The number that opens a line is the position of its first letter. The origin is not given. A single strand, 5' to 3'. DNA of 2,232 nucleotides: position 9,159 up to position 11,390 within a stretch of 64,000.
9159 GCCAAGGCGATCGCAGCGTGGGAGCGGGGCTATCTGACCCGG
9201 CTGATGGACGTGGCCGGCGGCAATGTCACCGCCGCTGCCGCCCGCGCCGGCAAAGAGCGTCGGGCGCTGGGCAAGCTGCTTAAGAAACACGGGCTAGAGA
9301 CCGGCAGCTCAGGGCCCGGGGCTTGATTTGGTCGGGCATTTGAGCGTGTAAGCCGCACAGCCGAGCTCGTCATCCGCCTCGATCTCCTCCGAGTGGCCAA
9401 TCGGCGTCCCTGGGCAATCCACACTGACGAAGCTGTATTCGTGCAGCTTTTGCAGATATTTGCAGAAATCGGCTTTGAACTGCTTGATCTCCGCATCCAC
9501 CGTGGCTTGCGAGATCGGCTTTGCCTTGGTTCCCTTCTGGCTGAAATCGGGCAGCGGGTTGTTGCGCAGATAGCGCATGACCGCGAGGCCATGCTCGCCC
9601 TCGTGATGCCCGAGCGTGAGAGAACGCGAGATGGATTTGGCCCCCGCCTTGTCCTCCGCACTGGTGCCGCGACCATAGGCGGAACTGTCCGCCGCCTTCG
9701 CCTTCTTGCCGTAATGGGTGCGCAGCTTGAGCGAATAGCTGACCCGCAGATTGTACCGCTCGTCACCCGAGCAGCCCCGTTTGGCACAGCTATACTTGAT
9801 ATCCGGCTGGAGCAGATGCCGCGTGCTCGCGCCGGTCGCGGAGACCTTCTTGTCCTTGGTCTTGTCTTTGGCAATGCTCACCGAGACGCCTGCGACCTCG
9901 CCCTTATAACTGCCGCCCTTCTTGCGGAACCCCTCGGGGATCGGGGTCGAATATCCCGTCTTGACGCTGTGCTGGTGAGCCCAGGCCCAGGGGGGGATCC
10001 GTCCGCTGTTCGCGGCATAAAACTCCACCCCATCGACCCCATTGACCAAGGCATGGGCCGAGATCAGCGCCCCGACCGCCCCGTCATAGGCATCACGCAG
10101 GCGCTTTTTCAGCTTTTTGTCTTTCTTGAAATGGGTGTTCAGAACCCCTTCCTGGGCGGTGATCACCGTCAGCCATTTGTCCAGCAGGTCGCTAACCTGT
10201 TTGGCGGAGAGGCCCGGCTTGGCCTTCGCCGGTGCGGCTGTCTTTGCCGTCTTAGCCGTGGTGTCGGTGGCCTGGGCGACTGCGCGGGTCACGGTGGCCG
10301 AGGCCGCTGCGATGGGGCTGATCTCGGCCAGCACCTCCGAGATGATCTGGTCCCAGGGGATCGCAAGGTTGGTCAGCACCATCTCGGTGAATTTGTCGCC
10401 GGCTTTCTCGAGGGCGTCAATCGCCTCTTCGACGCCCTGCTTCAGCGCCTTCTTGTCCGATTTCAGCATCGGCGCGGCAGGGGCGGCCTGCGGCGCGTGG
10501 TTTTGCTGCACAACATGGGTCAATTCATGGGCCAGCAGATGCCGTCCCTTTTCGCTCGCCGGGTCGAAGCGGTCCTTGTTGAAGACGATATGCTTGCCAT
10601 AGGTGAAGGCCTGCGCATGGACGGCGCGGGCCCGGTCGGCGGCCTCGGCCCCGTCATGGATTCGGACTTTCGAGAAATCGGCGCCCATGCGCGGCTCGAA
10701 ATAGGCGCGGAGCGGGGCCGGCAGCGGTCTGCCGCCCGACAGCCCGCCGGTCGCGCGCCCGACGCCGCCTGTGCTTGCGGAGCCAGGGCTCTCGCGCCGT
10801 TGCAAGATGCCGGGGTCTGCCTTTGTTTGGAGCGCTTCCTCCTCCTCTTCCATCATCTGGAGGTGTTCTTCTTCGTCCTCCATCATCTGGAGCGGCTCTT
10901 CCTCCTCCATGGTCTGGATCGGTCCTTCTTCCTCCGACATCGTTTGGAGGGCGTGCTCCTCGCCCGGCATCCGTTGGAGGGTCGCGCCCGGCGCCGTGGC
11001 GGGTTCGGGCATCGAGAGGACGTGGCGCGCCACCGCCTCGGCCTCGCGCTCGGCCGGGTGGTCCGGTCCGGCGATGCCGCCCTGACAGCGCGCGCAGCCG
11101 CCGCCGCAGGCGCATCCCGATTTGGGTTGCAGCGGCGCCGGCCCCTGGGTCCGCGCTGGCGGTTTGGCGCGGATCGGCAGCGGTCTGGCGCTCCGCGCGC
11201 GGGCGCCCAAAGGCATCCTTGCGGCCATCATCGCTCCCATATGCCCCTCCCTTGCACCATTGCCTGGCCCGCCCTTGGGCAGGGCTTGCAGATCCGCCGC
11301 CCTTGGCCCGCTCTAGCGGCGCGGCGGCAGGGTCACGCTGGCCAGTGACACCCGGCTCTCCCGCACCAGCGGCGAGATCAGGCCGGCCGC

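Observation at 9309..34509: Complete 18-gene contractile injection system operon with P2/pyocin-like gene order plus eCIS hallmarks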

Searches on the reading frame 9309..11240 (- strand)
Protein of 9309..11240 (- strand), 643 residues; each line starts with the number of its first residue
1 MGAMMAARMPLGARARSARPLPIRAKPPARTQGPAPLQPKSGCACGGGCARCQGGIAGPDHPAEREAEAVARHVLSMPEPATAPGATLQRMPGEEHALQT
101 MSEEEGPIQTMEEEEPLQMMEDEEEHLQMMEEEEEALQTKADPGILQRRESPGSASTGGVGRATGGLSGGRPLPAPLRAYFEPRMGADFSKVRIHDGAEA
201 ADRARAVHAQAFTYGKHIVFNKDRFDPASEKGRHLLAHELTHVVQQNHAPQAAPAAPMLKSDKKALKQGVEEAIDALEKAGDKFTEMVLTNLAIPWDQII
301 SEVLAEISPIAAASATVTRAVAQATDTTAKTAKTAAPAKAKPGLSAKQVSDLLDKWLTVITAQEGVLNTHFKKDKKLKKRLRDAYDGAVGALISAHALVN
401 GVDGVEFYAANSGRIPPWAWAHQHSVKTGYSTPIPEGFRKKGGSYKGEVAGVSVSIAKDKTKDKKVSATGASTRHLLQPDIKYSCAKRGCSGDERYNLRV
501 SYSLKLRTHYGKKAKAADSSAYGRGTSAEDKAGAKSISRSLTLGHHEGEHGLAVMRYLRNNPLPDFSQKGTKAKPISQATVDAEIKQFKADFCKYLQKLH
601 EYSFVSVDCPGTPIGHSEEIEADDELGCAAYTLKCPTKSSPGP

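Call 6: search_protein_families(library=pfam, proteins=[window:9309-11240:-], max_evalue=0.01)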
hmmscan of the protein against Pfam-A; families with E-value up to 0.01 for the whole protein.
window:9309-11240:- (643 aa): 1 family
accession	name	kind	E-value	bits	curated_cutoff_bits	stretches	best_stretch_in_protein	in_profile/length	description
PF13699.11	eCIS_core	-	1.1e-31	109.2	22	1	172-249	1-78/79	eCIS core domain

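Call 13: search_protein_families(library=ncbifam, proteins=[window:9309-11240:-], max_evalue=0.01)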
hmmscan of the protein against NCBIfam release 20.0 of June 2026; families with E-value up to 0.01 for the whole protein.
window:9309-11240:- (643 aa): 0 families

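Call 41: search_solved_structures(query=window:9309-11240:-, max_evalue=0.1)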
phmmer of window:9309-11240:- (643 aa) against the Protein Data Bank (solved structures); distinct sequences matched with E-value up to 0.1: 0.

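Call 45: search_protein_families(library=phrogs, proteins=[window:9309-11240:-], max_evalue=0.01)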
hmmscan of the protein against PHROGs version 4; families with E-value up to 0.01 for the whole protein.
window:9309-11240:- (643 aa): 0 families

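Call 51: find_homologous_proteins(query=window:9309-11240:-, max_evalue=0.00001)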
Query window:9309-11240:- (643 aa): 1963 proteins with E <= 0.00001 among 8000 candidates; the best 120 are listed.
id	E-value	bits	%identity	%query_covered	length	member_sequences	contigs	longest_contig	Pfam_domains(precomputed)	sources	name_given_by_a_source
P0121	0.0e+0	1445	100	100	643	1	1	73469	PF13699.12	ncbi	ncbi:MAG: DUF4157 domain-containing protein [Pseudomonadota bacterium]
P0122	2.5e-116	408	39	96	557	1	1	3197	PF13699.12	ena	-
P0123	3.2e-115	405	40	96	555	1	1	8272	PF13699.12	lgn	-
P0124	1.2e-114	403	39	97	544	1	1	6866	PF13699.12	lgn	-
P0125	4.2e-64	236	33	77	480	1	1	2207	PF13699.12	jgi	-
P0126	2.6e-61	227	33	70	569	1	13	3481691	PF13699.12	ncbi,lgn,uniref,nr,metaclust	ncbi:hypothetical protein Noc_1858 [Nitrosococcus oceani ATCC 19707]|uniref:eCIS core domain-contain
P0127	1.7e-55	207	30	70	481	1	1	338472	PF13699.12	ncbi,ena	-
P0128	1.8e-54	204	33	68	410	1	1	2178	PF13699.12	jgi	jgi:hypothetical protein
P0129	1.8e-53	201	30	73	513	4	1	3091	PF13699.12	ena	-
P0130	3.2e-52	196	44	38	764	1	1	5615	PF14521.13,PF13699.12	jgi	jgi:hypothetical protein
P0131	8.2e-52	195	31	69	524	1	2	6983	PF13699.12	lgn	-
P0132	9.9e-52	195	32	41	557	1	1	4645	PF13699.12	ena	-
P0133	1.6e-51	194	48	37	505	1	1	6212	PF13699.12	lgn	-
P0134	5.8e-49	186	30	49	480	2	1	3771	PF13699.12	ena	-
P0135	1.7e-47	181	46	38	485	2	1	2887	PF13699.12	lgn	-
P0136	2.3e-47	180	56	31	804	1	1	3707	PF13699.12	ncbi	ncbi:MAG: DUF4157 domain-containing protein [Pseudomonadota bacterium]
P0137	6.6e-47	179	48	38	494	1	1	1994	PF13699.12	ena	-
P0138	9.1e-47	178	31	69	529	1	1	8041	PF13699.12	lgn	-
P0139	1.1e-46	178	46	38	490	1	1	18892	PF13699.12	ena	-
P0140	1.3e-46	178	33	75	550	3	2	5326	PF13699.12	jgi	jgi:Domain of unknown function (DUF4157)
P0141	1.7e-46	178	47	36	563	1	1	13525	PF14521.13,PF13699.12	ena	-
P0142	3.9e-46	176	30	70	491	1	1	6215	PF13699.12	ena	-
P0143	2.6e-45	174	47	36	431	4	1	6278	PF13699.12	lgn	-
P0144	5.0e-45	173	30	78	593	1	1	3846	PF13699.12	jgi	jgi:Domain of unknown function (DUF4157)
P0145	8.2e-45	172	39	30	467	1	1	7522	PF13699.12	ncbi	ncbi:MAG: DUF4157 domain-containing protein [Bacteroidota bacterium]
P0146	3.0e-44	170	49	35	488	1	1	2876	PF13699.12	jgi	-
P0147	3.1e-43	167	29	70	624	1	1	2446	PF13699.12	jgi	jgi:hypothetical protein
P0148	4.6e-41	160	28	70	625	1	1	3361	PF13699.12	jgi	jgi:hypothetical protein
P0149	9.0e-41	159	27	87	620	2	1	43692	PF13699.12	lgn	-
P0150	6.1e-40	156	33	33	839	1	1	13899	PF13699.12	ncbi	-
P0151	6.3e-40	156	56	12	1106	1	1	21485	PF13699.12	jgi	jgi:hypothetical protein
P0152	1.1e-39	155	30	70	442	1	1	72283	PF13699.12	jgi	jgi:Domain of unknown function (DUF4157)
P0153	1.5e-39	155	28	92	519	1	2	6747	PF13699.12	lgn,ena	-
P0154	2.0e-39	154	36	30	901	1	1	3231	PF13699.12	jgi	jgi:Domain of unknown function (DUF4157)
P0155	6.1e-39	153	35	41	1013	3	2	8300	PF13699.12,PF20085.6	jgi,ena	jgi:hypothetical protein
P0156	8.2e-39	152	35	33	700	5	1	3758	PF13699.12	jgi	-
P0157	1.4e-38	151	37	30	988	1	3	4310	PF13699.12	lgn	-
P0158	3.2e-37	147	36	23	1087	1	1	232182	PF13699.12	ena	-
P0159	6.4e-37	146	42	27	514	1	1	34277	PF13699.12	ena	-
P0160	4.9e-36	143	33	30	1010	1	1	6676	PF13699.12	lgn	-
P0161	6.1e-36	143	32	35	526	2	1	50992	PF13699.12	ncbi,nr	ncbi:DUF4157 domain-containing protein [Leptolyngbya sp. FACHB-671]|nr:DUF4157 domain-containing pro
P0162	6.8e-35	139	41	20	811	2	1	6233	PF13699.12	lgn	-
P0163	1.2e-34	138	52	13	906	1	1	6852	PF13699.12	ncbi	ncbi:MAG: DUF4157 domain-containing protein [Candidatus Hermodarchaeota archaeon]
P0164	3.1e-34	137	36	31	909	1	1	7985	PF13699.12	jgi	jgi:hypothetical protein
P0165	5.0e-34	136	53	13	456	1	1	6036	PF13699.12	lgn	-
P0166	2.1e-33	134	41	36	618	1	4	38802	PF13699.12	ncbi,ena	-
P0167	1.7e-32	131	38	29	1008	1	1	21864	PF13699.12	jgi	jgi:hypothetical protein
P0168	2.3e-32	131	40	19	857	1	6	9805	PF13699.12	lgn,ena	-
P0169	3.3e-32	130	51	12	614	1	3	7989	PF13699.12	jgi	jgi:hypothetical protein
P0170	3.7e-32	130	49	14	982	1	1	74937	PF13699.12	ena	-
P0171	5.1e-32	130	59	12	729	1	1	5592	PF13699.12,PF20573.5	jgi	jgi:hypothetical protein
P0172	5.8e-32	130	42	32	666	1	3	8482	PF13699.12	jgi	jgi:hypothetical protein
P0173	6.7e-32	129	36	42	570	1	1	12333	PF13699.12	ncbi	-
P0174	1.2e-31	129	32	30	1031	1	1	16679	PF13699.12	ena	-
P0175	1.2e-31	129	42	21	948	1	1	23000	PF13699.12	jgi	jgi:hypothetical protein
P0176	1.8e-31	128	41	19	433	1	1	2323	PF13699.12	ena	-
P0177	2.4e-31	128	36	25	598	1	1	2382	PF13699.12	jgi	jgi:uncharacterized protein DUF4157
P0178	3.3e-31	127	54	14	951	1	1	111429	PF13699.12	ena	-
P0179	7.3e-31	126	40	33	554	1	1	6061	PF13699.12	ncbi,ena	-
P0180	9.6e-31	126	31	30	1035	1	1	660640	PF13699.12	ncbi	-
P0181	1.2e-30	125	56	14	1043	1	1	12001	PF14412.13,PF13699.12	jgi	jgi:hypothetical protein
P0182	2.1e-30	124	38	33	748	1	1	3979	PF13699.12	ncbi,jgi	jgi:hypothetical protein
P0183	2.2e-30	124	40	18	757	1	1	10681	PF13699.12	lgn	-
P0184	2.8e-30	124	38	29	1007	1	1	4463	PF00691.26,PF13699.12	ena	-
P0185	3.9e-30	124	53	13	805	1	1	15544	PF13699.12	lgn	-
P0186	1.2e-29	122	58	13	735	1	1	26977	PF13699.12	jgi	jgi:hypothetical protein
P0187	1.4e-29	122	33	32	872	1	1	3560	PF13699.12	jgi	jgi:Domain of unknown function (DUF4157)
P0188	1.5e-29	122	44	31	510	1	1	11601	PF13699.12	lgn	-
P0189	1.6e-29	121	37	37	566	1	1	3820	PF13699.12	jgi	jgi:hypothetical protein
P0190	2.0e-29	121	41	33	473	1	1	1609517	PF03734.20,PF13699.12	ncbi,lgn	-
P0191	8.8e-29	119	42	31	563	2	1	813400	PF13699.12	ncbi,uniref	ncbi:DUF4157 domain-containing protein [Leptolyngbya sp. DQ-M1]|uniref:eCIS core domain-containing p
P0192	1.2e-28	119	49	12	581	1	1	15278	PF13699.12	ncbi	ncbi:MAG: DUF4157 domain-containing protein, partial [Ginsengibacter sp.]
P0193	1.3e-28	118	39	23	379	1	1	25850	PF13699.12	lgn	-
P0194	1.8e-28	118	41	29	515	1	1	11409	PF13699.12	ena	-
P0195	1.9e-28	118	35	30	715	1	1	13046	PF15523.11,PF13699.12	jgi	jgi:hypothetical protein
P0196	2.1e-28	118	37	35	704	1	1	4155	PF00691.26,PF13699.12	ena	-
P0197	2.2e-28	118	55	12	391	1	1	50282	PF13699.12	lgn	-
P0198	3.3e-28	117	45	19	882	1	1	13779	PF13699.12,PF20085.6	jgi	jgi:hypothetical protein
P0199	4.6e-28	117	49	16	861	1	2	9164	PF13699.12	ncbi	-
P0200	5.2e-28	116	46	22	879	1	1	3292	PF00191.26,PF13699.12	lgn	-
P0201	6.6e-28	116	40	29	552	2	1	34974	PF01471.24,PF13699.12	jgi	-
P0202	7.7e-28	116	31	39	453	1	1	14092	PF13699.12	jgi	jgi:hypothetical protein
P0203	1.2e-27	115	52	14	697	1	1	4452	PF13699.12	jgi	-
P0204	1.4e-27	115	45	19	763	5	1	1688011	PF13699.12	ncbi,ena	-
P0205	1.8e-27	115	46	16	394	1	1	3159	PF13699.12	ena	-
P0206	2.2e-27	114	36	38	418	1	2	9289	PF13699.12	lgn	-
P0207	3.5e-27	114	33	31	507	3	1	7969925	PF13699.12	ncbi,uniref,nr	ncbi:eCIS core domain-containing protein [Chitinophaga agri]|uniref:DUF4157 domain-containing protei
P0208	3.7e-27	114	35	30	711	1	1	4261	PF01471.24,PF13699.12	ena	-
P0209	4.2e-27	113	63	12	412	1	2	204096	PF13699.12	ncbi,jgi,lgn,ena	ncbi:MAG TPA: DUF4157 domain-containing protein [Pyrinomonadaceae bacterium]|jgi:hypothetical protei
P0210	5.2e-27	113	37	33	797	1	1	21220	PF13699.12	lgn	-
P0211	5.7e-27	113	33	41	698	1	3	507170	PF01471.24,PF13699.12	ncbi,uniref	ncbi:DUF4157 domain-containing protein [Dokdonia sp.]|uniref:eCIS core domain-containing protein n=1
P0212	5.9e-27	113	41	18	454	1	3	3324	PF13699.12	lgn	-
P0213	1.0e-26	112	57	12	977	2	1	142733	PF14521.13,PF13699.12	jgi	-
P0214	1.1e-26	112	37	32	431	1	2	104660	PF14113.13,PF13699.12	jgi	-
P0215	1.2e-26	112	50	14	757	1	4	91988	PF06114.20,PF13699.12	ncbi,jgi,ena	-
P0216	1.4e-26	112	40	16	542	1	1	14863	PF13699.12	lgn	-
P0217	1.4e-26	112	47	16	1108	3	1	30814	PF13699.12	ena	-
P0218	1.4e-26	112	50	21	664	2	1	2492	PF13699.12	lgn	-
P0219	1.8e-26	111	39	27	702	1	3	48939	PF13699.12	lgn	-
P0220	1.8e-26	111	47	16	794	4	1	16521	PF13699.12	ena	-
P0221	2.0e-26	111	33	32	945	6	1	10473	PF16309.11,PF13699.12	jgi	jgi:hypothetical protein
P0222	2.2e-26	111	40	30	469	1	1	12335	PF13699.12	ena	-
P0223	2.2e-26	111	38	33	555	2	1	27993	PF13699.12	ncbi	-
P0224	2.3e-26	111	32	53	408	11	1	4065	PF14521.13,PF13699.12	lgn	-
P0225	2.4e-26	111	37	29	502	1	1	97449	PF15523.11,PF13699.12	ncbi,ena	-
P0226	2.7e-26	111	33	30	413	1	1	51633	PF13699.12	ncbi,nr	ncbi:DUF4157 domain-containing protein [Cyanobacteria bacterium FACHB-63]|nr:DUF4157 domain-containi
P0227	2.9e-26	111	39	22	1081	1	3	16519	PF13699.12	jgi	jgi:Domain of unknown function (DUF4157)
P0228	3.7e-26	110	42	28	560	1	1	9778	PF13699.12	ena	-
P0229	3.7e-26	110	53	13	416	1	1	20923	PF13699.12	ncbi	ncbi:MAG TPA: DUF4157 domain-containing protein, partial [Kofleriaceae bacterium]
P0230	4.0e-26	110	36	36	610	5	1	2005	PF13699.12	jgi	jgi:hypothetical protein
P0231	4.4e-26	110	37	41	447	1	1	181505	PF13699.12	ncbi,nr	ncbi:MAG: DUF4157 domain-containing protein [Bacteroidia bacterium]|nr:DUF4157 domain-containing pro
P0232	4.5e-26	110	45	29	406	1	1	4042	PF13699.12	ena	-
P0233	4.7e-26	110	36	34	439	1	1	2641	PF14521.13,PF13699.12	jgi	jgi:hypothetical protein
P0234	5.5e-26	110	40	29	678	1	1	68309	PF13699.12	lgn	-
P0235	8.3e-26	109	37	35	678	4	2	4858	PF13699.12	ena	-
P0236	8.4e-26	109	38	31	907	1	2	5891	PF01510.31,PF13699.12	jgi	jgi:N-acetyl-anhydromuramyl-L-alanine amidase AmpD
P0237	9.0e-26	109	42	30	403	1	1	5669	PF14521.13,PF13699.12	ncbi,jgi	jgi:hypothetical protein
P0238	1.3e-25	109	43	30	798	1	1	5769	PF13699.12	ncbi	-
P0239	1.3e-25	109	37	33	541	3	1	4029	PF13699.12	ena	-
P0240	1.4e-25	108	36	36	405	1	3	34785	PF13699.12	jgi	jgi:hypothetical protein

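Call 61: predict_structure(alignment_id=A3)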
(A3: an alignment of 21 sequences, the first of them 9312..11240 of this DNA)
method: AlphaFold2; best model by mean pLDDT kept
length: 643 residues; sequences in the alignment: 21
mean_pLDDT: 74.4   pTM: 0.59
mean pLDDT of the five models: 74.4, 72.8, 72.0, 71.0, 68.7
residues with pLDDT >= 90: 272; 70-90: 157; 50-70: 48; < 50: 166
segments of 3 or more residues with pLDDT < 50: 1-33, 40-54, 84-162, 249-260, 320-339, 639-643
pLDDT, mean of each block of 10 residues (from residue 1): 37 33 32 49 39 56 87 89 46 36 38 41 45 39 31 34 64 95 92 94 88 92 93 96 75 36 86 95 88 75 84 67 34 42 79 92 90 92 96 90 89 93 94 97 95 95 77 72 72 76 93 90 91 90 94 94 91 85 93 94 92 77 89 75 40
secondary structure, 60 per line:
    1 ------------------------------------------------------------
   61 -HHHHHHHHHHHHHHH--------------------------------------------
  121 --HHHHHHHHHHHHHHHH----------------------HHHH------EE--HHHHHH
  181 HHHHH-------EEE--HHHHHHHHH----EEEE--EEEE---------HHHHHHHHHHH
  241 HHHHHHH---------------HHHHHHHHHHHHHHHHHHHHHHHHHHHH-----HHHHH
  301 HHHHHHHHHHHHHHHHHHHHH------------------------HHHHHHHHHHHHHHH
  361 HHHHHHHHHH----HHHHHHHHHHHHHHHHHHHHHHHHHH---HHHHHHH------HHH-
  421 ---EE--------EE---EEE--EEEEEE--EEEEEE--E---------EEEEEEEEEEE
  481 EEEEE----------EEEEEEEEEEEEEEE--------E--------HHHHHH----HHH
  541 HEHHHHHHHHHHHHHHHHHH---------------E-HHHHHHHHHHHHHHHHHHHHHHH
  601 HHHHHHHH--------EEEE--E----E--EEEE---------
elements in order: H62-76 H123-138 H161-164 H175-185 E193-195 H198-206 E211-214 E217-220 H230-247 H263-290 H296-321 H346-370 H375-400 H404-410 E439-441 E444-449 E452-457 E470-485 E496-510 H528-533 H538-541 H543-560 H578-608 E617-620 E631-634

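Call 63: fold_search(model_id=the predicted structure, library=pdb)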
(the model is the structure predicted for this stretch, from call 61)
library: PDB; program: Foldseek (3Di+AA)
matches with E <= 10: 166; with E <= 0.001: 0
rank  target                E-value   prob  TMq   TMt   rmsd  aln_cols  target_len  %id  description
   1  7ban_A                2.0e-01  0.06  0.06  0.03  21.0       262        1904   11  human Teneurin4 Mut C2 (released 2022-01-12)
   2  7bam_A                2.5e-01  0.05  0.06  0.03  21.4       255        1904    9  human Teneurin4 WT C2 (released 2021-12-01)
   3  5kaj_I                7.7e-01  0.08  0.08  0.12  16.9       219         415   11  Crystal structure of a dioxygenase in the Crotonase superfamily in P21, A319C mutant (released 2017-06-21)
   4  5kaj_A                8.0e-01  0.08  0.09  0.12  17.2       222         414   12  Crystal structure of a dioxygenase in the Crotonase superfamily in P21, A319C mutant (released 2017-06-21)
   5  5kaj_B                8.8e-01  0.08  0.08  0.12  16.8       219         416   11  Crystal structure of a dioxygenase in the Crotonase superfamily in P21, A319C mutant (released 2017-06-21)
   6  5kaj_E                9.3e-01  0.08  0.08  0.12  16.8       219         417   11  Crystal structure of a dioxygenase in the Crotonase superfamily in P21, A319C mutant (released 2017-06-21)
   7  6ske_A                9.3e-01  0.02  0.06  0.03  20.2       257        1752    8  Teneurin 2 in complex with Latrophilin 2 Lec domain (released 2020-02-12)
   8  6fb3_A                1.1e+00  0.02  0.06  0.03  20.3       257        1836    8  Teneurin 2 Partial Extracellular Domain (released 2018-03-28)
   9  5kah_B                1.3e+00  0.07  0.08  0.12  17.0       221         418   11  Crystal structure of a dioxygenase in the Crotonase superfamily in P21, V425T mutant (released 2017-06-21)
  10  4ylh_J                1.4e+00  0.07  0.09  0.12  16.2       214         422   12  Crystal structure of DpgC with bound substrate analog and Xe on oxygen diffusion pathway (released 2015-08-05)
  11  6vfk_B                1.4e+00  0.13  0.09  0.17  17.1       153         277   15  De novo designed tetrahedral nanoparticle T33_dn10 displaying 4 copies of BG505-SOSIP trimer on the surface (released 2020-07-22)
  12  2fup                  1.7e+00  0.14  0.10  0.33  12.4       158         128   13  Crystal structure of a putative flagella synthesis protein flgn (pa3352) from pseudomonas aeruginosa at 1.48 A resolutio (released 2006-02-28)
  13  5j1i_B                1.7e+00  0.12  0.10  0.15  17.0       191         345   11  Structure of the spectrin repeats 7, 8, and 9 of the plakin domain of plectin (released 2016-07-20)
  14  4e17_A                1.8e+00  0.08  0.09  0.18  17.5       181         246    9  Alpha-E-catenin is an autoinhibited molecule that co-activates vinculin (released 2012-05-16)
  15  5jr9_C                1.9e+00  0.10  0.08  0.23  17.3       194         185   10  Crystal structure of apo-NeC3PO (released 2016-09-28)
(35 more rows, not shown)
